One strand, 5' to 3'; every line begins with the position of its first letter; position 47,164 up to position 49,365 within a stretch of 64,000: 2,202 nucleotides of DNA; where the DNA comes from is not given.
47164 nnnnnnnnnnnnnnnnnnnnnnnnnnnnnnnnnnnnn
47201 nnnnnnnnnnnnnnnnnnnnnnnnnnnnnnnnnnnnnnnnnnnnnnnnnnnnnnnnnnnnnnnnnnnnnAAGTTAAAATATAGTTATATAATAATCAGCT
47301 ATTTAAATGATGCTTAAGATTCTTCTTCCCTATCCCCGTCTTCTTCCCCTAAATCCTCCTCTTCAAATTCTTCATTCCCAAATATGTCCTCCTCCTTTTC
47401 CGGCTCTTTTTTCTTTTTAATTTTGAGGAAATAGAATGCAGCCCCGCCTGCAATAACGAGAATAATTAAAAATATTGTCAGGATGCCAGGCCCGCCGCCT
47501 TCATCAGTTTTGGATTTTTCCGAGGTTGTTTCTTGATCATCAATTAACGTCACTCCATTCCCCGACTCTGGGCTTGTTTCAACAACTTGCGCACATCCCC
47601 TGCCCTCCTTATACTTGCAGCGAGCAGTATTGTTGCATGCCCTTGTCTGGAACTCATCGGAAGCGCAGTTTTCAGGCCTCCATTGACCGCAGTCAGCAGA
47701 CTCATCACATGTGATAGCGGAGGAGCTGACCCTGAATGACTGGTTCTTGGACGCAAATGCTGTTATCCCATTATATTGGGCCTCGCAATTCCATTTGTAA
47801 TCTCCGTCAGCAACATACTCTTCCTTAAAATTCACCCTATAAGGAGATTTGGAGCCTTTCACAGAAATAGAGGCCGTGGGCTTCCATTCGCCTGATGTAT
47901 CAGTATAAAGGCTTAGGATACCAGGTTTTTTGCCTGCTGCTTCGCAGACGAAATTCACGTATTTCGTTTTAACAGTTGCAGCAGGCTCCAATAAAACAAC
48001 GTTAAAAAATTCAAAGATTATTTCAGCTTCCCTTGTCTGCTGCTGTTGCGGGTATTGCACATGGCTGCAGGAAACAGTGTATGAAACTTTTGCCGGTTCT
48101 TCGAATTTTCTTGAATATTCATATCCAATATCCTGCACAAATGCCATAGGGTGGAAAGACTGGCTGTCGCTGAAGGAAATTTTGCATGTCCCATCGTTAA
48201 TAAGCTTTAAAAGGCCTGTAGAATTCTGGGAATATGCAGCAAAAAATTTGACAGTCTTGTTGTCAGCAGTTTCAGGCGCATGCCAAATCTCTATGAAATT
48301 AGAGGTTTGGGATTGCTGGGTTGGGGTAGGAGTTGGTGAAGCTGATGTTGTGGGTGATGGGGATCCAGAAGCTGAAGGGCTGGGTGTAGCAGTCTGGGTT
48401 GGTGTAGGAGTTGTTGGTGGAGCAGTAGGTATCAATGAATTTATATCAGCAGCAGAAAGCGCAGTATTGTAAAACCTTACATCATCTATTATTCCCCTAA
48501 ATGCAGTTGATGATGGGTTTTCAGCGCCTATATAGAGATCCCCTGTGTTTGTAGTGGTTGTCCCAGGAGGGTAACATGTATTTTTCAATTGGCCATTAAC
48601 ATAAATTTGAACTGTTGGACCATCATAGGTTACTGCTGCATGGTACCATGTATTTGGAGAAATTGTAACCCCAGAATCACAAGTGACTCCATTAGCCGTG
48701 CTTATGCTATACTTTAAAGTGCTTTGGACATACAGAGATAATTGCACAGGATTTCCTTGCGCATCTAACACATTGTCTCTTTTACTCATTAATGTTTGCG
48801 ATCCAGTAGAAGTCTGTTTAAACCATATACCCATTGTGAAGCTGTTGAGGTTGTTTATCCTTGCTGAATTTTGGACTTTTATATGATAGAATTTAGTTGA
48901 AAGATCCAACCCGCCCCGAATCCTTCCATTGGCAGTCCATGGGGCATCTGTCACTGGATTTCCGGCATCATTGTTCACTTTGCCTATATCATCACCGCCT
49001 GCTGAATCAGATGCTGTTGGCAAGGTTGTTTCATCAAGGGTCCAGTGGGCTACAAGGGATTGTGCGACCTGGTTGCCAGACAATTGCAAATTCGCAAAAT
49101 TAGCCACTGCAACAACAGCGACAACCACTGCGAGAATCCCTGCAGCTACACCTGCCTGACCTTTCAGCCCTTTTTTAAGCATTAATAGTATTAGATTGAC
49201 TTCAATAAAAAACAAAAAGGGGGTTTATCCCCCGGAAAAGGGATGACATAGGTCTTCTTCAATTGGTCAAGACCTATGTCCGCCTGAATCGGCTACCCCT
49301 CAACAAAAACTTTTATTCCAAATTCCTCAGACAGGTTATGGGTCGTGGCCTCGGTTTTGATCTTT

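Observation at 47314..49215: Large surface protein combining a pilin-like class III signal peptide, a LamG/ConA lectin-like domain, a PT-rich linker, Cys-rich modules and a C-terminal TM anchor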

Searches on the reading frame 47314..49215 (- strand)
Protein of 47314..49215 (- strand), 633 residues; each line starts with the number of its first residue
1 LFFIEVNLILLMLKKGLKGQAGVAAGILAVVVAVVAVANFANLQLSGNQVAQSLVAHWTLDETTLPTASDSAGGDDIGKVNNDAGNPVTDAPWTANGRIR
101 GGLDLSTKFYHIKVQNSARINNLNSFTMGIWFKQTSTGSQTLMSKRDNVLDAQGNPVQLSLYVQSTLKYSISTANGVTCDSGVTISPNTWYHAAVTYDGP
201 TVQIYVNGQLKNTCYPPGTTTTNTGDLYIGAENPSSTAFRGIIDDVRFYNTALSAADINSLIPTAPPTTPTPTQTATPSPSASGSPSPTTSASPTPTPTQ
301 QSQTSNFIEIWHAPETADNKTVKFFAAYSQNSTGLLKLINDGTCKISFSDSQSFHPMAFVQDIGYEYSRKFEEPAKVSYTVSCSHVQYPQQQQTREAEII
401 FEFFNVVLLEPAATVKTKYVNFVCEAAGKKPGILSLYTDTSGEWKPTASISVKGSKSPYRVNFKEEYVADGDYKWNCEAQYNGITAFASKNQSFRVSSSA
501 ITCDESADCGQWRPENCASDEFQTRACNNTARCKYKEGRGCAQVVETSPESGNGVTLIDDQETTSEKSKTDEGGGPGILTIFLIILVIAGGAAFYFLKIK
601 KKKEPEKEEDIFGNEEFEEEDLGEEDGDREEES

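Call 3: search_protein_families(library=pfam, proteins=[window:47314-49215:-], max_evalue=1)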
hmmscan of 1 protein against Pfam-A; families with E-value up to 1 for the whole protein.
window:47314-49215:- (633 aa): 7 families
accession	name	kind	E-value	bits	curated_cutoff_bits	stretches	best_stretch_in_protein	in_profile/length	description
PF13385.13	Laminin_G_3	-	5.3e-29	101.7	27.6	1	112-259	7-151/151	Concanavalin A-like lectin/glucanases superfamily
PF02210.31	Laminin_G_2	-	5.1e-06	27.4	22.9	1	157-248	21-123/126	Laminin G domain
PF22925.3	TS_C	-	1.4e-05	25.2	27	1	150-255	92-201/202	Trans-sialidase, C-terminal domain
PF14283.11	CD1107-like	-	2.9e-05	24.5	26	1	520-604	71-158/158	Mobile element protein CD1107-like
PF06439.18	3keto-disac_hyd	-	0.0018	18.8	26.8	1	179-240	116-182/187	3-keto-disaccharide hydrolase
PF16951.10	MaAIMP_sms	-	0.024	14.8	26.2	1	576-618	4-44/60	Putative methionine and alanine importer, small subunit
PF00054.30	Laminin_G_1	-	0.053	14.2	24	1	177-251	42-128/131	Laminin G domain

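Call 4: search_protein_families(library=ncbifam, proteins=[window:47314-49215:-], max_evalue=1)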
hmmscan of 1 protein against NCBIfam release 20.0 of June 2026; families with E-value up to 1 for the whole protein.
window:47314-49215:- (633 aa): 5 families
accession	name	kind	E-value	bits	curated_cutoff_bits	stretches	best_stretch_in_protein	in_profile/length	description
NF052521.1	TafC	equivalog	3.7e-09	36.2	410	1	55-262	149-360/373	TafC family fimbrial protein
NF009020.0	PRK12356.1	equivalog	0.0043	15.8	395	1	14-55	256-298/319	glutaminase A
NF045849.1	ICE_MMCAP2_0565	equivalog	0.015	15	40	1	578-609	20-50/80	Mbov_0395 family pilin-like conjugal transfer protein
NF040983.1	BimA_second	exception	0.051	12.4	600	1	232-301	56-129/381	trimeric autotransporter actin-nucleating factor BimA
NF004173.0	PRK05641.1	equivalog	0.3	11.6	199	1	262-303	43-84/153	putative acetyl-CoA carboxylase biotin carboxyl carrier protein subunit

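Call 6: find_homologous_proteins(query=window:47314-49182:-)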
Query window:47314-49182:- (622 aa): 32 proteins with E <= 0.001 among 8000 candidates.
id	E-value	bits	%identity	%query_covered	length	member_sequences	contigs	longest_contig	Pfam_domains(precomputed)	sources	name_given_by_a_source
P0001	0.0e+0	1418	100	100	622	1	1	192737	PF22925.4,PF13385.14,PF14283.12,PF02210.32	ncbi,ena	-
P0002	2.8e-143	497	70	48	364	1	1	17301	-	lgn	-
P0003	3.8e-100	354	49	55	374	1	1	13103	-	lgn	-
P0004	1.0e-83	300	43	49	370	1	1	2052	-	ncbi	-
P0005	1.1e-49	188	40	44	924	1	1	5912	PF22925.4,PF13385.14,PF02973.23,PF02210.32,PF00054.31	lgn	-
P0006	4.1e-30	123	31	33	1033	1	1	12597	PF07953.21,PF00354.25,PF13385.14,PF02210.32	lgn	-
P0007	6.6e-24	102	32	33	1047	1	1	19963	PF07953.21,PF00354.25,PF13385.14,PF02973.23,PF02210.32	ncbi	-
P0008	1.9e-20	91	28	35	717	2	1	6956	PF22925.4,PF13385.14,PF02973.23,PF02210.32,PF00054.31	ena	-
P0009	1.6e-17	81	28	37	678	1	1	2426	PF07953.21,PF13385.14,PF02973.23,PF02210.32,PF00054.31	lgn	-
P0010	1.7e-17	81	27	34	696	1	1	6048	PF13385.14,PF02973.23,PF02210.32,PF00054.31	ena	-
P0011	5.8e-15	73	28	34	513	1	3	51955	PF07953.21,PF13385.14,PF02973.23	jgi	jgi:hypothetical protein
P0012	8.1e-14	69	34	34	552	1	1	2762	PF13385.14,PF02210.32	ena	-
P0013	1.7e-13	68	27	36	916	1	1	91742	PF07953.21,PF13385.14,PF02973.23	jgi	-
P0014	2.2e-13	68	39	12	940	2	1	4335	PF07953.21,PF13385.14,PF02973.23,PF02210.32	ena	-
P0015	6.1e-12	63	29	33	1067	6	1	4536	PF00415.25,PF13385.14,PF13540.13,PF25390.2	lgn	-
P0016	2.1e-11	61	30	35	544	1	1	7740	PF13385.14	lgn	-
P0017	7.7e-10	56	35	11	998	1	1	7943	PF13385.14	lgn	-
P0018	9.3e-10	56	31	13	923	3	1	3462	PF22925.4,PF13385.14,PF19077.7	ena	-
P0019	3.5e-9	54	36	21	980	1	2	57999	PF24299.2,PF07953.21,PF00354.25,PF13385.14,PF02973.23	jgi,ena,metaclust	metaclust:\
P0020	2.5e-8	51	43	12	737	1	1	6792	PF13385.14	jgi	jgi:hypothetical protein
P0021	3.9e-8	50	29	33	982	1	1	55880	PF17957.8,PF13385.14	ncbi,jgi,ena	jgi:hypothetical protein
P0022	1.4e-7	49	41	12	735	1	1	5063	PF13385.14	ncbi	ncbi:MAG: hypothetical protein QOG67_3610 [Verrucomicrobiota bacterium]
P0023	2.8e-7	48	30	33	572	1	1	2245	PF13385.14,PF02210.32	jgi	-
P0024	3.5e-7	47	33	27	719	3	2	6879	PF00801.27,PF13385.14,PF18911.7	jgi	jgi:PKD repeat protein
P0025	9.7e-7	46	23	21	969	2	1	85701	PF22925.4,PF13385.14,PF19077.7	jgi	-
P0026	1.0e-6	46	32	24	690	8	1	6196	PF13385.14,PF05345.19,PF04616.21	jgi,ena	-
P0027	1.4e-6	45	42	14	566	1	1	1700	PF24517.3,PF13385.14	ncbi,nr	ncbi:MAG: DNRLRE domain-containing protein, partial [Desulfobacterales bacterium]|nr:DNRLRE domain-c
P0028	2.4e-6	44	43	13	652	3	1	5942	PF18657.7,PF13385.14,PF00041.28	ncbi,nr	ncbi:MAG TPA: YDG domain-containing protein, partial [Verrucomicrobiae bacterium]|nr:YDG domain-cont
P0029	1.9e-5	42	29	29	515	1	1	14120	PF13385.14,PF02210.32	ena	-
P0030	5.5e-4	37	26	37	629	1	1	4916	PF13385.14,PF02210.32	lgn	-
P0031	5.6e-4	37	27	38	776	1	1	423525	PF13385.14,PF00560.40,PF17996.8,PF13855.13,PF00041.28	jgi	jgi:hypothetical protein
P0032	6.2e-4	36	37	13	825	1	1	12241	PF13385.14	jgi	jgi:hypothetical protein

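Call 7: find_encoding_contigs(protein=window:47314-49182:-, flank=10000)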
Protein window:47314-49182:- (622 aa): no gene with exactly this product is on record in the collection.

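Call 9: find_encoding_contigs(protein=P0001, flank=10000)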
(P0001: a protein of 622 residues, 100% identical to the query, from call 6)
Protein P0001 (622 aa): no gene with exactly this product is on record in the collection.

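Call 10: list_cluster_members(proteins=[P0001, P0002, P0003, P0004, P0005])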
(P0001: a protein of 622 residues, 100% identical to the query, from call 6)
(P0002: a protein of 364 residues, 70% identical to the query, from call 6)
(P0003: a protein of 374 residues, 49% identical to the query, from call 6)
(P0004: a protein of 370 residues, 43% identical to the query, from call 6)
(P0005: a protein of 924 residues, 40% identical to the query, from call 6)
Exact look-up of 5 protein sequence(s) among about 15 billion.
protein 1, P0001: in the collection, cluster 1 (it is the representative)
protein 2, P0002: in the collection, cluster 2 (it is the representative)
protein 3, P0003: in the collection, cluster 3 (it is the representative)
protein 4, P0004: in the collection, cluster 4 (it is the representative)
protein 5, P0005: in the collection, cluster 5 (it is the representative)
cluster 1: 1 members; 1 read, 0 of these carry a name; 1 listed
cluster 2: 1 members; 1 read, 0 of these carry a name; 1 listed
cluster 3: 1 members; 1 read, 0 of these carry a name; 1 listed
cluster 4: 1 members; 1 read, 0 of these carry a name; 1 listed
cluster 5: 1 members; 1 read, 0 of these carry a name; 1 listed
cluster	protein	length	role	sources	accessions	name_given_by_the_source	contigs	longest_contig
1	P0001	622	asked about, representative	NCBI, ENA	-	-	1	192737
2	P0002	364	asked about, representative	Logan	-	-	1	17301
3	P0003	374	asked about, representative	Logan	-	-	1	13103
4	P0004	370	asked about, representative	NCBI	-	-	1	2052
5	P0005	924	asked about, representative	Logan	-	-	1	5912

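Call 12: find_encoding_contigs(protein=P0002, flank=10000)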
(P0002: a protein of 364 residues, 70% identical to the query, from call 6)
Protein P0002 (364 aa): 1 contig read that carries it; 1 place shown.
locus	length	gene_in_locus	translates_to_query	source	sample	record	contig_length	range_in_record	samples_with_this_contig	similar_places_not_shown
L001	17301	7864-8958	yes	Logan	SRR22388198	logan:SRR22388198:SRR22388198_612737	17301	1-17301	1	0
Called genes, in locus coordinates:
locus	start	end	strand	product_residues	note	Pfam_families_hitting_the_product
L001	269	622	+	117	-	PF00828:Ribosomal_L27A, PF17135:Ribosomal_L18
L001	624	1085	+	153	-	PF00572:Ribosomal_L13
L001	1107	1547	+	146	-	PF00293:NUDIX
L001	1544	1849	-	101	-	PF01253:SUI1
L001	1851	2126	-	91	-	PF00831:Ribosomal_L29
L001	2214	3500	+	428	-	PF13393:tRNA-synt_His, PF00587:tRNA-synt_2b (weak), PF03129:HGTP_anticodon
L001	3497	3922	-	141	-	PF01873:eIF-5_eIF-2B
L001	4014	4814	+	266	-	-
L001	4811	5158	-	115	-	-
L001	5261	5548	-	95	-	-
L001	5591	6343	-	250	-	-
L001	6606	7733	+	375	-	PF00091:Tubulin, PF12327:FtsZ_C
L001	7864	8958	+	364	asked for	-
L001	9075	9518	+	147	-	PF08069:Ribosomal_S13_N, PF00312:Ribosomal_S15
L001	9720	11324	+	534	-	PF01368:DHH, PF21763:DHH_CID, PF02272:DHHA1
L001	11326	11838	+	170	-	PF01015:Ribosomal_S3Ae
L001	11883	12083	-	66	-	-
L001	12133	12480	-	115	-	PF04472:SepF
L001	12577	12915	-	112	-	PF01920:Prefoldin_2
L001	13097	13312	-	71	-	PF01780:Ribosomal_L37ae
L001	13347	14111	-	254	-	PF01138:RNase_PH, PF03725:RNase_PH_C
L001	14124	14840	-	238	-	PF01138:RNase_PH, PF03725:RNase_PH_C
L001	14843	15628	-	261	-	PF14382:ECR1_N (weak), PF21266:S1_RRP4, PF00013:KH_1 (weak), PF15985:KH_6 (weak)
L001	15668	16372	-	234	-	PF01172:SBDS_N, PF09377:SBDS_domain_II, PF20268:SBDS_C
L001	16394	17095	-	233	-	PF10584:Proteasome_A_N, PF00227:Proteasome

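Call 13: find_encoding_contigs(protein=P0003, flank=10000)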
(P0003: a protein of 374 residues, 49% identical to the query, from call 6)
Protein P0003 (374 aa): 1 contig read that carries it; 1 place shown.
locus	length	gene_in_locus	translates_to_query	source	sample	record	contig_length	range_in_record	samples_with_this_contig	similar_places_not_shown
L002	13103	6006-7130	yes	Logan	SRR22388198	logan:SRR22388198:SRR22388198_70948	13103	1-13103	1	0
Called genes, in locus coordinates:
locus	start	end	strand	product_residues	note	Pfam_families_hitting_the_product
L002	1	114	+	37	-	?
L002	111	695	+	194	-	PF01634:HisG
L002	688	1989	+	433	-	PF13393:tRNA-synt_His, PF00587:tRNA-synt_2b, PF03129:HGTP_anticodon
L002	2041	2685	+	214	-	-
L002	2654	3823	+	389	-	PF00586:AIRS, PF02769:AIRS_C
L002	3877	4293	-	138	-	PF01873:eIF-5_eIF-2B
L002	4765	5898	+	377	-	PF00091:Tubulin, PF12327:FtsZ_C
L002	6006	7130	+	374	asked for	-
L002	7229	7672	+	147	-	PF08069:Ribosomal_S13_N, PF00312:Ribosomal_S15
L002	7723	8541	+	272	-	-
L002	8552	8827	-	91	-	PF00550:PP-binding (weak)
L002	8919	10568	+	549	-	PF01368:DHH, PF27767:Arc_Cdc45 (faint), PF21763:DHH_CID, PF02272:DHHA1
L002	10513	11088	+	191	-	PF01015:Ribosomal_S3Ae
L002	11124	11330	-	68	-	-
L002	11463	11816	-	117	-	PF04472:SepF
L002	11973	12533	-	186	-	PF00293:NUDIX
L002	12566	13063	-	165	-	PF00293:NUDIX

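Call 14: find_encoding_contigs(protein=P0005, flank=10000)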
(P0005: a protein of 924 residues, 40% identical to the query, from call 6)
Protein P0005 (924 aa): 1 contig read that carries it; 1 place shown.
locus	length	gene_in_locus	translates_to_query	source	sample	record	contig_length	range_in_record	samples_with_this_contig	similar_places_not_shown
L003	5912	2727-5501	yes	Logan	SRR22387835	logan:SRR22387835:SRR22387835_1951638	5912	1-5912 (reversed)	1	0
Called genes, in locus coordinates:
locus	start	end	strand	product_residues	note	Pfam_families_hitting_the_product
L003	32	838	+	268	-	PF03372:Exo_endo_phos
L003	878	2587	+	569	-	PF00749:tRNA-synt_1c, PF03950:tRNA-synt_1c_C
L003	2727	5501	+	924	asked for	PF13385:Laminin_G_3, PF22925:TS_C (faint), PF00054:Laminin_G_1 (faint), PF02973:Sialidase (faint), PF13385:Laminin_G_3, PF02210:Laminin_G_2 (weak)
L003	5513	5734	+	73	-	-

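Call 69: predict_structure(alignment_id=A6)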
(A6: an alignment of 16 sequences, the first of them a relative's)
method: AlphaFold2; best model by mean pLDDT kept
length: 622 residues; sequences in the alignment: 16
mean_pLDDT: 70.3   pTM: 0.42
mean pLDDT of the five models: 70.3, 69.7, 69.2, 68.9, 68.1
residues with pLDDT >= 90: 152; 70-90: 219; 50-70: 89; < 50: 162
segments of 3 or more residues with pLDDT < 50: 1-9, 29-36, 256-291, 490-497, 504-507, 516-566, 579-622
pLDDT, mean of each block of 10 residues (from residue 1): 42 63 55 55 88 74 82 81 70 84 87 91 91 82 81 90 80 92 92 95 79 83 86 93 92 53 36 39 36 78 78 91 75 94 92 91 88 92 85 79 84 86 82 73 81 83 87 77 74 47 51 49 41 31 28 29 45 55 40 36 35 37 32
secondary structure, 60 per line:
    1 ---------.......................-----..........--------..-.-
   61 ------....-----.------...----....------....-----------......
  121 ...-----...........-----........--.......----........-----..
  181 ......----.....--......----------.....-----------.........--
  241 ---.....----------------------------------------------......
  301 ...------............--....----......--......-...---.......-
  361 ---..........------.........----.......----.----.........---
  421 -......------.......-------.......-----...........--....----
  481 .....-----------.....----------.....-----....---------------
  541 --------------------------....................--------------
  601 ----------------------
elements in order: H10-32 H38-42 E43-47 E67-70 E83-85 E90-93 E100-103 E115-123 E129-139 E145-152 E155-161 E166-173 E179-186 E191-195 E198-203 E214-218 E230-238 H244-248 E295-303 E310-321 E324-327 E332-337 E340-345 E347-349 E353-359 E364-373 E380-388 E393-399 E409-417 E422-427 E434-440 E448-454 E460-470 E473-476 E481-485 E497-501 E512-516 E522-525 H567-586
